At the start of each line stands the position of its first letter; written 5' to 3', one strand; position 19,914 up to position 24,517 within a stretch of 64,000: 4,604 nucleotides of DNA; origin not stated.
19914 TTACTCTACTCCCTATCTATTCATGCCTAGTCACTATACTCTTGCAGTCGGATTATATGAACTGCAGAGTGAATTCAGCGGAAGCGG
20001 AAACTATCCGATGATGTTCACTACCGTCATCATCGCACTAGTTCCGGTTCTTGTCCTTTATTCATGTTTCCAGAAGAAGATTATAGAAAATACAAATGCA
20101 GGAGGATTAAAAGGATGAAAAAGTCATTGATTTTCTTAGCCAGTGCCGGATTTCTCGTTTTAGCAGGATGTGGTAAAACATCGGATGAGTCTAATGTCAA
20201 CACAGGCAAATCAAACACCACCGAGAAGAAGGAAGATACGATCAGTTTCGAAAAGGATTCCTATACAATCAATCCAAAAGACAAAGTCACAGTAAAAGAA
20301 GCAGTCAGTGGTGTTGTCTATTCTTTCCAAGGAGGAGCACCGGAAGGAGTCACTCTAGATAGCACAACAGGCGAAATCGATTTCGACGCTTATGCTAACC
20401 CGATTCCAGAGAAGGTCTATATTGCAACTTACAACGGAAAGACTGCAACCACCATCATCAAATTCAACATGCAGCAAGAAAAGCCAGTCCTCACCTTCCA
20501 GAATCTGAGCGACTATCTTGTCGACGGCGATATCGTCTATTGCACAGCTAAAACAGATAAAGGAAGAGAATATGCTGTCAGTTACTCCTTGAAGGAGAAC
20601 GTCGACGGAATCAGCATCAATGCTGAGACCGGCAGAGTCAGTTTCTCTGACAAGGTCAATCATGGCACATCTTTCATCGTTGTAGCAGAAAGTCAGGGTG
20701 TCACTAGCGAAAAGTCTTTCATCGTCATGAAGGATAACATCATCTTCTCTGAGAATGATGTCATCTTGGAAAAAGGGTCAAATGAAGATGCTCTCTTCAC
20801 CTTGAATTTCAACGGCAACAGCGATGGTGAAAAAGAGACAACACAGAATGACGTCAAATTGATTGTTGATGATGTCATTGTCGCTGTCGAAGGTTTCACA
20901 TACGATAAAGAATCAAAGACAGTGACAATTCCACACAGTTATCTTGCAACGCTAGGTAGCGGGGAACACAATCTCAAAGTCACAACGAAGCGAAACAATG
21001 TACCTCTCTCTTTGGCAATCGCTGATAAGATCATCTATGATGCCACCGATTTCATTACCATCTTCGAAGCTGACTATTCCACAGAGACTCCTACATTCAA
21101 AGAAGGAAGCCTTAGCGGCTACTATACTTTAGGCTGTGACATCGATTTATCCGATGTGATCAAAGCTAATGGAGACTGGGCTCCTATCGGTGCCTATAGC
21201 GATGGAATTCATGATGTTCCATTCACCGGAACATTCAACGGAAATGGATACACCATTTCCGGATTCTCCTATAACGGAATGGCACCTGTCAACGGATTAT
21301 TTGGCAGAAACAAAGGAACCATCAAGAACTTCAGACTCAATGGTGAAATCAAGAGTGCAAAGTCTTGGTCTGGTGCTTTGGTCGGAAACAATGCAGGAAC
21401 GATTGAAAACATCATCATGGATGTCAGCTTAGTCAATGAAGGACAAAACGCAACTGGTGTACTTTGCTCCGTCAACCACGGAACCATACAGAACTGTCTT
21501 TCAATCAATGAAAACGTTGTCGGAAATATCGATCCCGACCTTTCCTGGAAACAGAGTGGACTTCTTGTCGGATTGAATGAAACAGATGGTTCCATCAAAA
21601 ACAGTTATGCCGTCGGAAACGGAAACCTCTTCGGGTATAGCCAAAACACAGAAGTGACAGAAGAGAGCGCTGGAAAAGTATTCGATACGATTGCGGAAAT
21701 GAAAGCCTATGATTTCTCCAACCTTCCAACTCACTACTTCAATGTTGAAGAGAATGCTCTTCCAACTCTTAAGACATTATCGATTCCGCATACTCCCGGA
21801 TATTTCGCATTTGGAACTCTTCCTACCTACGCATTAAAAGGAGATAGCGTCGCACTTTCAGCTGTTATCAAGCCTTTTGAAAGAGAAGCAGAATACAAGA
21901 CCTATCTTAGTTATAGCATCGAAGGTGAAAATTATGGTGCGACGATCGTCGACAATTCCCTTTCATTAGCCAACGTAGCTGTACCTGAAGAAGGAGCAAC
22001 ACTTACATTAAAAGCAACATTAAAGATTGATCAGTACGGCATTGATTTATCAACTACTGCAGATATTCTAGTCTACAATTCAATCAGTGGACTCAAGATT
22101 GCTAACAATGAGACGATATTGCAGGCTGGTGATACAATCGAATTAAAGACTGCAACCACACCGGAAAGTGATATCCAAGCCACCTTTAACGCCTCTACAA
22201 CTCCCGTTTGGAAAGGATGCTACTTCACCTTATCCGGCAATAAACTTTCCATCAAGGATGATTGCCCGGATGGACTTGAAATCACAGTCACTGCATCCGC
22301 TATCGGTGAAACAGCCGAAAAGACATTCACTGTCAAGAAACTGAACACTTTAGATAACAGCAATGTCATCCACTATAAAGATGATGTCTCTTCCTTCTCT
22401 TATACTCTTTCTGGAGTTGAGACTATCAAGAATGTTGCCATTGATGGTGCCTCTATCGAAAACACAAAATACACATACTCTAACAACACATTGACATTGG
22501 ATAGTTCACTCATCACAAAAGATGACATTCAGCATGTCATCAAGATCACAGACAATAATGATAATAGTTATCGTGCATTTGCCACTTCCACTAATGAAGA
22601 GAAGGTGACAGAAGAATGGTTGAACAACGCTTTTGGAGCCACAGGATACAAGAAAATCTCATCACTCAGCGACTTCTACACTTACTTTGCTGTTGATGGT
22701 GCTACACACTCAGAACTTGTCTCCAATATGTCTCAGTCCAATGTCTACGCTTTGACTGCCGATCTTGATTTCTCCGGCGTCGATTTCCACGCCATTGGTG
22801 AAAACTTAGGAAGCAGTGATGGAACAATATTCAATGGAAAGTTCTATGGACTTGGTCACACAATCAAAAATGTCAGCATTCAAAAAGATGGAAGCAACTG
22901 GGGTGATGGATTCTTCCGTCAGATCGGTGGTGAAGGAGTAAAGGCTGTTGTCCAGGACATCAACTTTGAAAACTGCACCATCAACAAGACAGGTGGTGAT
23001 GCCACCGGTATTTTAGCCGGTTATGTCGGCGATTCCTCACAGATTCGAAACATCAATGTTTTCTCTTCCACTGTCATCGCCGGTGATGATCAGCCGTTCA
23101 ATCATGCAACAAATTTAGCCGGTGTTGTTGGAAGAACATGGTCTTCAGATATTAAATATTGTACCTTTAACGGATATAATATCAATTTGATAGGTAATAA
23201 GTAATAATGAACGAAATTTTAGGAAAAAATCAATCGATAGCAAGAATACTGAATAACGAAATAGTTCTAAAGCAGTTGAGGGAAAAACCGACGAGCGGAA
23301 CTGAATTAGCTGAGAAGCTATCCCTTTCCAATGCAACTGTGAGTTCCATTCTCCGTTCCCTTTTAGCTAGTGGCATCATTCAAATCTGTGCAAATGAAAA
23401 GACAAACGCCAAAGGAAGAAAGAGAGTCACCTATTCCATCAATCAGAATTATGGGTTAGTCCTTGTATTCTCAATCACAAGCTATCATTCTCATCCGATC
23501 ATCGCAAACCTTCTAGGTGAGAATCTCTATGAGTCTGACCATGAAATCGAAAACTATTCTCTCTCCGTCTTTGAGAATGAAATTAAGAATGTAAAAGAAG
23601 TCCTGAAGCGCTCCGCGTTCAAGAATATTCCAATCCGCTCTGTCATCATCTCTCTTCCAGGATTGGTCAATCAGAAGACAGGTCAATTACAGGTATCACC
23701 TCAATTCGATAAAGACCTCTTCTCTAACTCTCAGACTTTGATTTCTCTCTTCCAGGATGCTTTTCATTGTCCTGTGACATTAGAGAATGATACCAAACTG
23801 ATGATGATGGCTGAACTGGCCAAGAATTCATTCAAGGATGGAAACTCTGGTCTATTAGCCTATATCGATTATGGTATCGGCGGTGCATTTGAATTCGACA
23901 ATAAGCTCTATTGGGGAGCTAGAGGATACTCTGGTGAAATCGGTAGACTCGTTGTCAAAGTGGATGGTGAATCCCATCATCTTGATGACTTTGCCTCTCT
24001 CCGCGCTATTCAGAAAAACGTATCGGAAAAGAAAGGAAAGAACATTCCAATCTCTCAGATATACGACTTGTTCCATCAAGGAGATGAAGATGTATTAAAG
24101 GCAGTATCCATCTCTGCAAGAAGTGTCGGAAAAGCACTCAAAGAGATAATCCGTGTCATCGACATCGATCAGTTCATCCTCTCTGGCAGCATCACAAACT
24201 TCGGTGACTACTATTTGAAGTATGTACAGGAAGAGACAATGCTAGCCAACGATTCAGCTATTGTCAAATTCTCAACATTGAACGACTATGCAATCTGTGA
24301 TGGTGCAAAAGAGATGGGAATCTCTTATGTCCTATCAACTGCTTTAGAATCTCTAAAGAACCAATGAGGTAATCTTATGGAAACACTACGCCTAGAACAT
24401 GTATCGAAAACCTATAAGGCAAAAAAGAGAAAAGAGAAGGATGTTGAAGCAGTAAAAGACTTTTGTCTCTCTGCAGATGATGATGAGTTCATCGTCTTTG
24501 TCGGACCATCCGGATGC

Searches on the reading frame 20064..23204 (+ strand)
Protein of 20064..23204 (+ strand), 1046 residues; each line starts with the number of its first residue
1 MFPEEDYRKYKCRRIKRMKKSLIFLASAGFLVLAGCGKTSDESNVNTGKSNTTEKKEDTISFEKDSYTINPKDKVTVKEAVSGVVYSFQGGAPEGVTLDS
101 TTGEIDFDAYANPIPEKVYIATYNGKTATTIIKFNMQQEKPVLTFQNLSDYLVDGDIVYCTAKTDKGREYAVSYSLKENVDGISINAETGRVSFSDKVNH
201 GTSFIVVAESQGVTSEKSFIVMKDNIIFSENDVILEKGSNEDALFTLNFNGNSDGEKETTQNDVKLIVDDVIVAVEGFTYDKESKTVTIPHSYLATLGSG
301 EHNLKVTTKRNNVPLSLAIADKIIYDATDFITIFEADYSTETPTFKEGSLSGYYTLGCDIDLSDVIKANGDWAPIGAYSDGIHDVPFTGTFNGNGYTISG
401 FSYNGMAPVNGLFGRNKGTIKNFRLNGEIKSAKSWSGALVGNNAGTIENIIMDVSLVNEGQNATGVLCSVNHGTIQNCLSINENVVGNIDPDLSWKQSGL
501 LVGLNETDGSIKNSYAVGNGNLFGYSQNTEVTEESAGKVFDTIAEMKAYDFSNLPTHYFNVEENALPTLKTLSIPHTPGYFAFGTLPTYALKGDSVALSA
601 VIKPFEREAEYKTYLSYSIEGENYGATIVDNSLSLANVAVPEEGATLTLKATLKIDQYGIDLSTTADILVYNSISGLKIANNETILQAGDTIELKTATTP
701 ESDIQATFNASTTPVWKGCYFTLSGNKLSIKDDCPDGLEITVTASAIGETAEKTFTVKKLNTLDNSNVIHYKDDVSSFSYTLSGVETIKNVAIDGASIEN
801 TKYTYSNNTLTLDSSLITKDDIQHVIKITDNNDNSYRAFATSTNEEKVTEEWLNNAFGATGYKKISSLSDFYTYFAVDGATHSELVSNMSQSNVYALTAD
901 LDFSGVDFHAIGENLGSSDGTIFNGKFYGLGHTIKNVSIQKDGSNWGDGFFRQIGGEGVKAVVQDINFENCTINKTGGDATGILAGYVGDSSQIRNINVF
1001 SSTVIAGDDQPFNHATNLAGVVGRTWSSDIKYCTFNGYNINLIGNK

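Call 10: search_protein_families(library=pfam, proteins=[window:20064-23204:+], max_evalue=0.0001)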
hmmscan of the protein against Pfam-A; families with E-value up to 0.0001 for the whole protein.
window:20064-23204:+ (1046 aa): 0 families

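Call 33: search_protein_families(library=pfam, proteins=[window:20064-23204:+], max_evalue=0.01)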
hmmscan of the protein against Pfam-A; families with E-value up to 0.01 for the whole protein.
window:20064-23204:+ (1046 aa): 4 families
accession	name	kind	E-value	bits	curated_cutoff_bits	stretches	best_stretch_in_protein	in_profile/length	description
PF07581.17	Glug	-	0.00045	20.9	20.5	0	498-519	5-26/28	The GLUG motif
PF05345.18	He_PIG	-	0.00086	20.1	24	0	49-105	8-61/96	Putative Ig domain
PF17470.7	Gp45_2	-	0.0044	17.4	28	0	843-873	19-51/58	Phage gene product 45.2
PF03442.20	CBM_X2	-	0.009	16.5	28.9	0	261-307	26-72/83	Carbohydrate binding domain X2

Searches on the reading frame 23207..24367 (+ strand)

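Call 10: search_protein_families(library=pfam, proteins=[window:23207-24367:+], max_evalue=0.0001)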
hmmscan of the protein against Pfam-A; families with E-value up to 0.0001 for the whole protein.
window:23207-24367:+ (386 aa): 5 families
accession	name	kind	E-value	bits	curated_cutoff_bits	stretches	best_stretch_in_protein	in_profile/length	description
PF00480.26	ROK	-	5.5e-29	102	22.9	1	124-344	37-258/294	ROK family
PF01022.26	HTH_5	-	3.7e-05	24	22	0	20-59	7-46/47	Bacterial regulatory protein, arsR family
PF13412.12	HTH_24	-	4.4e-05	23.4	21.9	0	29-59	18-48/48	Winged helix-turn-helix DNA-binding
PF08279.18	HTH_11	-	9.3e-05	22.7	25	0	21-58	6-44/55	HTH domain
PF21984.2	DnaD_N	-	9.4e-05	23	27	0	32-80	39-85/101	DnaD N-terminal domain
